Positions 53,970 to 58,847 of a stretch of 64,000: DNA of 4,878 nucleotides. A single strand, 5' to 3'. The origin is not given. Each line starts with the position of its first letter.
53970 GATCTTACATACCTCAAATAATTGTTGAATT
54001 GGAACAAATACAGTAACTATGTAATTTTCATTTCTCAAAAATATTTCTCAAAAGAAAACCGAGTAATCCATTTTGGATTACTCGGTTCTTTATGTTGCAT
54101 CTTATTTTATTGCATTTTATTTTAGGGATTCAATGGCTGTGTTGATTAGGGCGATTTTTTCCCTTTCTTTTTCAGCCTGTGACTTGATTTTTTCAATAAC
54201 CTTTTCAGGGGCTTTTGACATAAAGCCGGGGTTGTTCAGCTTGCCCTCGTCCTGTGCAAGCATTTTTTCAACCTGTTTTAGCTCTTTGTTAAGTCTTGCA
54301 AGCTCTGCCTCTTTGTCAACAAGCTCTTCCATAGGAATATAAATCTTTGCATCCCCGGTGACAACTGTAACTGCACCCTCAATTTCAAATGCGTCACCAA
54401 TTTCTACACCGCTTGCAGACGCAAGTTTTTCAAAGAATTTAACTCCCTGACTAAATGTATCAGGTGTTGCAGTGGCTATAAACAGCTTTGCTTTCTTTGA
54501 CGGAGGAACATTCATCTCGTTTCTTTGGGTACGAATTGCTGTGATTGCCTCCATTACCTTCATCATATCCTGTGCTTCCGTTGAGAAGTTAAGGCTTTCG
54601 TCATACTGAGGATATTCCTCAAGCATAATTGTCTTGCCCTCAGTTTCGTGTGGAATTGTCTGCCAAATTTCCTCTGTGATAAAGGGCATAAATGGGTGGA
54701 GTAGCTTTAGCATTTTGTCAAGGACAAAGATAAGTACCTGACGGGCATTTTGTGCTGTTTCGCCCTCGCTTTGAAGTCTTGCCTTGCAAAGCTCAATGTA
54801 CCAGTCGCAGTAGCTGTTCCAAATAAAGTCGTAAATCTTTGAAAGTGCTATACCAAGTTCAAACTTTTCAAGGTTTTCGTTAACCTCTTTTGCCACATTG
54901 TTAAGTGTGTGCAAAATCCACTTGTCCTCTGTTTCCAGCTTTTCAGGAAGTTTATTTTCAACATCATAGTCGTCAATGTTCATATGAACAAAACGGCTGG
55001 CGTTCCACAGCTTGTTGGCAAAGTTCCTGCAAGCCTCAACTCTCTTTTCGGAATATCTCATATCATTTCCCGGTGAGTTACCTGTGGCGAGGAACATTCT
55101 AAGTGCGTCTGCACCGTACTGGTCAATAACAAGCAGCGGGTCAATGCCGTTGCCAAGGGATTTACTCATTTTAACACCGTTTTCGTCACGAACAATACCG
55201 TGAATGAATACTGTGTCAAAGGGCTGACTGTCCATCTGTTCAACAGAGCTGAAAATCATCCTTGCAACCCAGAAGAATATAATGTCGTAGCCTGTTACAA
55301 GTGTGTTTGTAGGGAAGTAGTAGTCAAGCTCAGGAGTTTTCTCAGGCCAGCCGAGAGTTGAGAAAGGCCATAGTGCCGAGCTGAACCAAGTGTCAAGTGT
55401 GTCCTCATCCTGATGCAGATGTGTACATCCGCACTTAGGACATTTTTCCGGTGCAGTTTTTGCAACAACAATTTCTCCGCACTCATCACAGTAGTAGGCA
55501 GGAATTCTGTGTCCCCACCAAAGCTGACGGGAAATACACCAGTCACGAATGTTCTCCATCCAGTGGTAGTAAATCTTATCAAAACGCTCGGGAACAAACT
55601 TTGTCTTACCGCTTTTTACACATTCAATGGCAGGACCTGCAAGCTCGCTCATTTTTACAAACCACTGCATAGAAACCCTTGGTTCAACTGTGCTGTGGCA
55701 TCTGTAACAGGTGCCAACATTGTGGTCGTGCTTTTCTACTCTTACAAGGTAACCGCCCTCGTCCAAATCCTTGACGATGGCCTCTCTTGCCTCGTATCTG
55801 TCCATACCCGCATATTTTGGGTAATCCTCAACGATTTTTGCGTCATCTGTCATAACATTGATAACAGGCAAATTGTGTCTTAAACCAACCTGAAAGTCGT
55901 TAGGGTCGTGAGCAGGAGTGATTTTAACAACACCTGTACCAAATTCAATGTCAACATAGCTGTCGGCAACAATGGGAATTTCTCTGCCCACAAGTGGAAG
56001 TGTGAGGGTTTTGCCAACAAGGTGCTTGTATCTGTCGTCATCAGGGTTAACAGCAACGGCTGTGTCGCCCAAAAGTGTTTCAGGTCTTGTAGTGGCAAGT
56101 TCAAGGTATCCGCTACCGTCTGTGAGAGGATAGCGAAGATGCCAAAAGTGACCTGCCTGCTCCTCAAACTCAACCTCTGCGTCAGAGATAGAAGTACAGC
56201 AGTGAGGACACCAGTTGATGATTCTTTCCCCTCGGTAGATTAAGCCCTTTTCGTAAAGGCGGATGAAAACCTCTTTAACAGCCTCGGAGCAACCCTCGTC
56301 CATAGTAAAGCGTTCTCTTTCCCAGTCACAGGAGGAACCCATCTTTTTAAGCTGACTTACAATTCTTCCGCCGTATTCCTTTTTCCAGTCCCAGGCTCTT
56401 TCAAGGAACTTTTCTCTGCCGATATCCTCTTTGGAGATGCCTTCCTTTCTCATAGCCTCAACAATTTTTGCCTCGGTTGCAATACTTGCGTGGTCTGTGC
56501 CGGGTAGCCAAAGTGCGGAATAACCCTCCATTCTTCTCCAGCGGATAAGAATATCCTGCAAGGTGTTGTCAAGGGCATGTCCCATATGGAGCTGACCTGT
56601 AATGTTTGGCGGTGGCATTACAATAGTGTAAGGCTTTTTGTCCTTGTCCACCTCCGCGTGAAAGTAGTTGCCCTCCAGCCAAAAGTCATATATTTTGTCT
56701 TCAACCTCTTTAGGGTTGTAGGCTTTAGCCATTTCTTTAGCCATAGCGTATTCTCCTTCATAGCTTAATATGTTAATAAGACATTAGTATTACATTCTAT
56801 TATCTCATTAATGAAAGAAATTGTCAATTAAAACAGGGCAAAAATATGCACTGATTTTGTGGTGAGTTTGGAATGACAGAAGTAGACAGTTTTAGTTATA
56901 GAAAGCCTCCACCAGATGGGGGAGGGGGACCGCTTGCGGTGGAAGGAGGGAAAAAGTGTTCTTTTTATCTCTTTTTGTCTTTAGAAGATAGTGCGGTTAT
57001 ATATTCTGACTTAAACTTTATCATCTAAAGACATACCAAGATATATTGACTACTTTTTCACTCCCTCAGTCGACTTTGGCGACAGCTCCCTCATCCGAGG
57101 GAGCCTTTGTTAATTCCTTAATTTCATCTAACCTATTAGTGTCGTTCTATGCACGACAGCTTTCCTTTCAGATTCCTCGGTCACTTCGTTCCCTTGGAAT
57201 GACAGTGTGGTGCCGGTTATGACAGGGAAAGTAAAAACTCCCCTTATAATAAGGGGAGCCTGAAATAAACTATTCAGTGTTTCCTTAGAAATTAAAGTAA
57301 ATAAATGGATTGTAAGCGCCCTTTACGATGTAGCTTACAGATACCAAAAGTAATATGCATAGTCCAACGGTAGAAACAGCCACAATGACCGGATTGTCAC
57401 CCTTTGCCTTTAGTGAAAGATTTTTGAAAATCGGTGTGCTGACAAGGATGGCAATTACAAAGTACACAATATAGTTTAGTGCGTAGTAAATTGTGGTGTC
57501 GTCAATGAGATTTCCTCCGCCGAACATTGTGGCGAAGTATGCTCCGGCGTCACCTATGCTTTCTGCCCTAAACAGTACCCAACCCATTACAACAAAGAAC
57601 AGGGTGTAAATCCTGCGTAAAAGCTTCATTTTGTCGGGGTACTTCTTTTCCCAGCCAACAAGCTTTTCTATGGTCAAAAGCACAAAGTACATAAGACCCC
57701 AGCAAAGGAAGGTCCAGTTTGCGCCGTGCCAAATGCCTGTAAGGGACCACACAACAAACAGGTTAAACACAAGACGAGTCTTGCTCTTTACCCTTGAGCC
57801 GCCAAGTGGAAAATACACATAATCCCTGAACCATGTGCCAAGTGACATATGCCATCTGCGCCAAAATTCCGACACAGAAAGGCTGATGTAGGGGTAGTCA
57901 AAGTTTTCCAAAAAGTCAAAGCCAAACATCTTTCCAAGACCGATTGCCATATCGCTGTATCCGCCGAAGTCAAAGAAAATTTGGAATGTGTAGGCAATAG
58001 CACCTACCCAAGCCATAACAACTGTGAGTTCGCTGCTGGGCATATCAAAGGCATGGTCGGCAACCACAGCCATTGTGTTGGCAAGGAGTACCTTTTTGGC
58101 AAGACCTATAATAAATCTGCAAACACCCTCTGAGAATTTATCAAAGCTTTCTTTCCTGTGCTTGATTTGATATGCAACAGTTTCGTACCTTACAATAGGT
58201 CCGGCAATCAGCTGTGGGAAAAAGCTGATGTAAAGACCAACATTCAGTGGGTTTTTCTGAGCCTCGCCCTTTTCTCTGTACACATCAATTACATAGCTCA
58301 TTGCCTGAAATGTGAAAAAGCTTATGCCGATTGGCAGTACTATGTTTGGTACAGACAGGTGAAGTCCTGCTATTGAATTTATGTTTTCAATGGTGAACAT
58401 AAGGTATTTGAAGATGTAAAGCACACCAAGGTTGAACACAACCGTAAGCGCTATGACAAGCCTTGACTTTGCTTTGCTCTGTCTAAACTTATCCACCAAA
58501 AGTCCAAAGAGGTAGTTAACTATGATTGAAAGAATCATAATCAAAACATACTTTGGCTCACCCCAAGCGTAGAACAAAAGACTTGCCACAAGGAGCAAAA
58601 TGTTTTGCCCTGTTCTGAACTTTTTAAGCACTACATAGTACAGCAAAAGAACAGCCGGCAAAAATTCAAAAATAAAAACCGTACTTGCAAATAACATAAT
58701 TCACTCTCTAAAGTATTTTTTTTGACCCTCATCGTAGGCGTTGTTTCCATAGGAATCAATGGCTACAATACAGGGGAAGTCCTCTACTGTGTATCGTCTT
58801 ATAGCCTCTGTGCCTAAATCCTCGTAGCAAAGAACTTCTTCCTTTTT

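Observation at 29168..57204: A ~310-400 bp modular REP/BIME-like element, four full copies in 28 kb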

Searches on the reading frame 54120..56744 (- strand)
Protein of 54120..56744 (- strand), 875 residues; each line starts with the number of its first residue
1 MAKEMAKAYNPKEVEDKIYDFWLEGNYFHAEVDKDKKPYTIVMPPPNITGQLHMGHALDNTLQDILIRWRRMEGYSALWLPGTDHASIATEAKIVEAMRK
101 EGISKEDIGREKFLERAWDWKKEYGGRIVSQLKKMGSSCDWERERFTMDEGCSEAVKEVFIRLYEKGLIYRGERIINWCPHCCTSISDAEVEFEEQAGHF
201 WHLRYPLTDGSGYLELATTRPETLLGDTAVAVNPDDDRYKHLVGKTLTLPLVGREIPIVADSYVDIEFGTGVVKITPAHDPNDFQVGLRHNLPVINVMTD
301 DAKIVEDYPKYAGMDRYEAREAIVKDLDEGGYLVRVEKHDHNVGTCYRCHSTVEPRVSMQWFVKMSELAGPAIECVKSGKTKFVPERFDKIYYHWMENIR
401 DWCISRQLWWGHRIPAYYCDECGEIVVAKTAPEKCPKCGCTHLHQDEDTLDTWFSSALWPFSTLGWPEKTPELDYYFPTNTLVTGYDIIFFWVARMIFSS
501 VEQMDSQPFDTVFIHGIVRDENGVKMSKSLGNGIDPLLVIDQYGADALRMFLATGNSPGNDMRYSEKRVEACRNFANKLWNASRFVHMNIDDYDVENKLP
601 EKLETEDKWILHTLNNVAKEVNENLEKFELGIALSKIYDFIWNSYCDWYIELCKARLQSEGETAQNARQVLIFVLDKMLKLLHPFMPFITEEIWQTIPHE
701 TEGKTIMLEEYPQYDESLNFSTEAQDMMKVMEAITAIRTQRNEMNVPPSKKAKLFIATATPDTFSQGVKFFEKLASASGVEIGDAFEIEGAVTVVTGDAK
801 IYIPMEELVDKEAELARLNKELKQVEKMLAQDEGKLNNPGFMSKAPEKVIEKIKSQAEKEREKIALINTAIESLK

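Call 84: search_protein_families(library=pfam, proteins=[window:54120-56744:-], max_evalue=0.00001)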
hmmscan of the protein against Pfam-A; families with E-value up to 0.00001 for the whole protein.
window:54120-56744:- (875 aa): 5 families
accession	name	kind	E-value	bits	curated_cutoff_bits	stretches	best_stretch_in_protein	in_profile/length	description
PF00133.28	tRNA-synt_1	-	3.9e-145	484.2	22.7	1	17-563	1-412/414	tRNA synthetases class I (I, L, M and V)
PF08264.19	Anticodon_1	-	5.2e-44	150.1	25.1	1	607-755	1-147/148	Anticodon-binding domain of tRNA ligase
PF09334.17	tRNA-synt_1g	-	1.1e-24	87.4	20.1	2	44-192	6-136/391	tRNA synthetases class I (M)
PF10458.14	Val_tRNA-synt_C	-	1.3e-13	51.4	25.9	1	812-875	3-66/66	Valyl tRNA synthetase tRNA binding arm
PF13603.12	tRNA-synt_1_2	-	2.3e-10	40.7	25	1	244-303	86-145/185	Leucyl-tRNA synthetase, editing domain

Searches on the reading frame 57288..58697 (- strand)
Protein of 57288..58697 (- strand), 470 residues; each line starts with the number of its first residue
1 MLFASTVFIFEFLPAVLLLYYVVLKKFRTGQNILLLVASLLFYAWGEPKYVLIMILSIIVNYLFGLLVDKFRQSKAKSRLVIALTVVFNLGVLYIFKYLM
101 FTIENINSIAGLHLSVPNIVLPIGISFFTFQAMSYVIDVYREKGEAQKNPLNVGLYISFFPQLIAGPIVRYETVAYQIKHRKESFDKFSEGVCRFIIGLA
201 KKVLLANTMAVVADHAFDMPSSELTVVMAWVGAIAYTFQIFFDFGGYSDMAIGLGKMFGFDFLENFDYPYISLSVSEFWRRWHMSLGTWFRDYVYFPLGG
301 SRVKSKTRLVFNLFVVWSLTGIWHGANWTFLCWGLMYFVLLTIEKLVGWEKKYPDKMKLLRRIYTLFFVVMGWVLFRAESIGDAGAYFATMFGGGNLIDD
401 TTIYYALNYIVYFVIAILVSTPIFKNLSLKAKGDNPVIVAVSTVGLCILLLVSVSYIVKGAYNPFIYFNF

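Call 84: search_protein_families(library=pfam, proteins=[window:57288-58697:-], max_evalue=0.00001)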
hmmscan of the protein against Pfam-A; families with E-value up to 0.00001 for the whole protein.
window:57288-58697:- (470 aa): 1 family
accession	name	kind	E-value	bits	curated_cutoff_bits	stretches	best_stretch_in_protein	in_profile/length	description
PF03062.24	MBOAT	-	1.1e-30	107.6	27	1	149-348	80-298/337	MBOAT, membrane-bound O-acyltransferase family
